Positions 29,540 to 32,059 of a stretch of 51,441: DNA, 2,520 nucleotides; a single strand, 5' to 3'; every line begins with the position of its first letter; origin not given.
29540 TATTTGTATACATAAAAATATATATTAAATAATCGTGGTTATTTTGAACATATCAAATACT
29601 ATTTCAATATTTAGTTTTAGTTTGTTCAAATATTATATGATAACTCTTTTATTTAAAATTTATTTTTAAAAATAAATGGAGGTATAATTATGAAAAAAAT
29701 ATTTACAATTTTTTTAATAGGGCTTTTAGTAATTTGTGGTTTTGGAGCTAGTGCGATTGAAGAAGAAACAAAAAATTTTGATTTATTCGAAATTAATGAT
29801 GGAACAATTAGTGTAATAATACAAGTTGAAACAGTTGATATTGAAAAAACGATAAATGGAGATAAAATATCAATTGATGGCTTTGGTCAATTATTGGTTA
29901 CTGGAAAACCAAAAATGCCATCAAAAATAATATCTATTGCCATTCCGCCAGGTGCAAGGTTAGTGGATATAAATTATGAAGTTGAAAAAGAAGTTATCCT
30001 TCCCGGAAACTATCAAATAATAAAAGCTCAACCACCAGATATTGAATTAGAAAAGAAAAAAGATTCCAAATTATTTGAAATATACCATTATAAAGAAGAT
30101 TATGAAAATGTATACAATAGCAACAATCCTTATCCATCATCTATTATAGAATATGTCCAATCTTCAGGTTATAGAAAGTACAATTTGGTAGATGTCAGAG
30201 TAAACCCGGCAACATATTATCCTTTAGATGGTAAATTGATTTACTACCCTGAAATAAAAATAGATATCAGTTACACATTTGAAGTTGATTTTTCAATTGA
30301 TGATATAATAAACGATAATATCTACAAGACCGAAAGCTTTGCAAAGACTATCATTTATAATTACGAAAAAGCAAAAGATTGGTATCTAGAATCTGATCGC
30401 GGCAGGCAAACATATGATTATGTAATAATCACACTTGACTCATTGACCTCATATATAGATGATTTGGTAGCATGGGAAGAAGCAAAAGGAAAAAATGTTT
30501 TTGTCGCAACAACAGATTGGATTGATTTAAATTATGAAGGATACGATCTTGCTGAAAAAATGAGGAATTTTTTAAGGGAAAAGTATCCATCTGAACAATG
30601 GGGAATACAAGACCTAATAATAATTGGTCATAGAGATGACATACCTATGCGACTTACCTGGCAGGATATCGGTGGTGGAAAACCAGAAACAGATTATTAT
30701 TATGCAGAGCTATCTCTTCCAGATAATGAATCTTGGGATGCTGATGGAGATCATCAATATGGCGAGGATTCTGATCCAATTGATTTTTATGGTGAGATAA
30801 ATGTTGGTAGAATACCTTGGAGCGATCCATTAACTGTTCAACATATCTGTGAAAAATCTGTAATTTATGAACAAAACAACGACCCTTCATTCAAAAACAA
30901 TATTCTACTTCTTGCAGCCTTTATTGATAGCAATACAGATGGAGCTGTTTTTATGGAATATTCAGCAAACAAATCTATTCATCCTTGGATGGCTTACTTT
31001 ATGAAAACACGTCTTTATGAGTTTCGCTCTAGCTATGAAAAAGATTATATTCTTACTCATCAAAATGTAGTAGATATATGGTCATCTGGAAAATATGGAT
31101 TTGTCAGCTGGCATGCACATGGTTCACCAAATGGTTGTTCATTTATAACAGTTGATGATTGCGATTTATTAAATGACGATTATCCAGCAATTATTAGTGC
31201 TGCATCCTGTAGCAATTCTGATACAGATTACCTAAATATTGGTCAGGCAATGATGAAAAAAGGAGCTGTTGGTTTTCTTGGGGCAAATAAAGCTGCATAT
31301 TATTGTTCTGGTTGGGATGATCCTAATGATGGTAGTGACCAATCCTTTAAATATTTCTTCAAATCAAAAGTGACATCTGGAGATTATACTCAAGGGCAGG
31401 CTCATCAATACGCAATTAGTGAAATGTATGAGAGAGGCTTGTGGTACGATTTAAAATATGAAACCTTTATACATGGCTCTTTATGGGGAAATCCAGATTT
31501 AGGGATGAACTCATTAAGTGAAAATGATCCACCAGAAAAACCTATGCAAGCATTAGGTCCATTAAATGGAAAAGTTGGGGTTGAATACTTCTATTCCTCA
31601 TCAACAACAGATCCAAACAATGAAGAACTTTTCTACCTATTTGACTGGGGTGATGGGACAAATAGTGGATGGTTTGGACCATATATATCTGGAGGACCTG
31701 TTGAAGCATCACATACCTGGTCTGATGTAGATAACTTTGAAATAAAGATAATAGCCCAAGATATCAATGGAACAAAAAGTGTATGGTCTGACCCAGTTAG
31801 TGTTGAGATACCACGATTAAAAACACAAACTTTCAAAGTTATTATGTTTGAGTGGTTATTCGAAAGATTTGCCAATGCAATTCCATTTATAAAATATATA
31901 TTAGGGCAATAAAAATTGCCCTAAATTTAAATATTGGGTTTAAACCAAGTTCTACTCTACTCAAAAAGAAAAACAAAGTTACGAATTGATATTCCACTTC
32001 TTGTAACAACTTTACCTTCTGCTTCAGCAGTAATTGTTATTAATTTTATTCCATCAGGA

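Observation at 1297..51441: Fourteen unrelated secreted proteins share a C-terminal cassette: PKD-like module, P-R-x-[RK] junction and a terminal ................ tail (candidate sorting/anchoring/processing signal)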

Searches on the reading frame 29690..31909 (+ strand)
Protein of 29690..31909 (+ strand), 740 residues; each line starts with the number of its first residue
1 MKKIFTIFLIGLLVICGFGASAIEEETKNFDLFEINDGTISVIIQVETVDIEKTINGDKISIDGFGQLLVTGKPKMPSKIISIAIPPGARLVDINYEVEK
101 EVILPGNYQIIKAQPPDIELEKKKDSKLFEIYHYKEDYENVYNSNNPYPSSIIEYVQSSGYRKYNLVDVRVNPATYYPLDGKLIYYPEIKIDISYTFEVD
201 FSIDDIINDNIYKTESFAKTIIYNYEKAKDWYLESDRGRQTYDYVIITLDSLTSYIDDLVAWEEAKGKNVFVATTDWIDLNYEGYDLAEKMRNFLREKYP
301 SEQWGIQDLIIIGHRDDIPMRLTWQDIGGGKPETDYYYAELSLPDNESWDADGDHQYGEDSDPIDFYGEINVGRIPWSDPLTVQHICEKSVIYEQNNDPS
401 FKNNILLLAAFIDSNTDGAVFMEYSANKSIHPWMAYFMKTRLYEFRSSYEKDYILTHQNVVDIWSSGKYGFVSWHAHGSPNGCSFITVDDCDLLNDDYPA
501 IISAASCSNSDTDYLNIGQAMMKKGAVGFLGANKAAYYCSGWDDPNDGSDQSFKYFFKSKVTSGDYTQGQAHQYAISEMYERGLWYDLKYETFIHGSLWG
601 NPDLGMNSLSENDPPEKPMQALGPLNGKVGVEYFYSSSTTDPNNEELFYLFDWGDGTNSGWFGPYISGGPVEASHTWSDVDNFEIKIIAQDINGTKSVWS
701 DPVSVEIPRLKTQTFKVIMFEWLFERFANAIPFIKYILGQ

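Call 4: search_protein_families(library=ncbifam, max_evalue=1, proteins=[window:29690-31909:+])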
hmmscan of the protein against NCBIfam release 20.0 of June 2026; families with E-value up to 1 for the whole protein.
window:29690-31909:+ (740 aa): 0 families

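Call 5: search_protein_families(library=pfam, max_evalue=0.1, proteins=[window:29690-31909:+])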
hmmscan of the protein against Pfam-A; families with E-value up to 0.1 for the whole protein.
window:29690-31909:+ (740 aa): 3 families
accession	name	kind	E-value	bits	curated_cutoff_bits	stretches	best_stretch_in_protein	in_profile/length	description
PF01364.23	Peptidase_C25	-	9.9e-35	120.9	23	1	244-581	1-347/374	Peptidase family C25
PF08126.16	Propeptide_C25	-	1.2e-08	34.8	22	1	44-200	31-177/205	Propeptide_C25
PF18911.6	PKD_4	-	0.02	15.4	27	1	634-700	22-78/85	PKD domain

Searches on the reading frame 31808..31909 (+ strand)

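Call 6: search_protein_families(library=ncbifam, max_evalue=10, proteins=[window:31808-31909:+])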
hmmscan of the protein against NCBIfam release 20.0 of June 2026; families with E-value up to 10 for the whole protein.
seq(34 aa): 0 families

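Call 7: search_protein_families(library=pfam, max_evalue=10, proteins=[window:31808-31909:+])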
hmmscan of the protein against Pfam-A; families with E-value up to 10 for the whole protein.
seq(34 aa): 1 family
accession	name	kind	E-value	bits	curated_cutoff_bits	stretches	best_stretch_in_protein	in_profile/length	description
PF12105.13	SpoU_methylas_C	-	0.2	11.9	25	1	2-24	12-34/54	SpoU, rRNA methylase, C-terminal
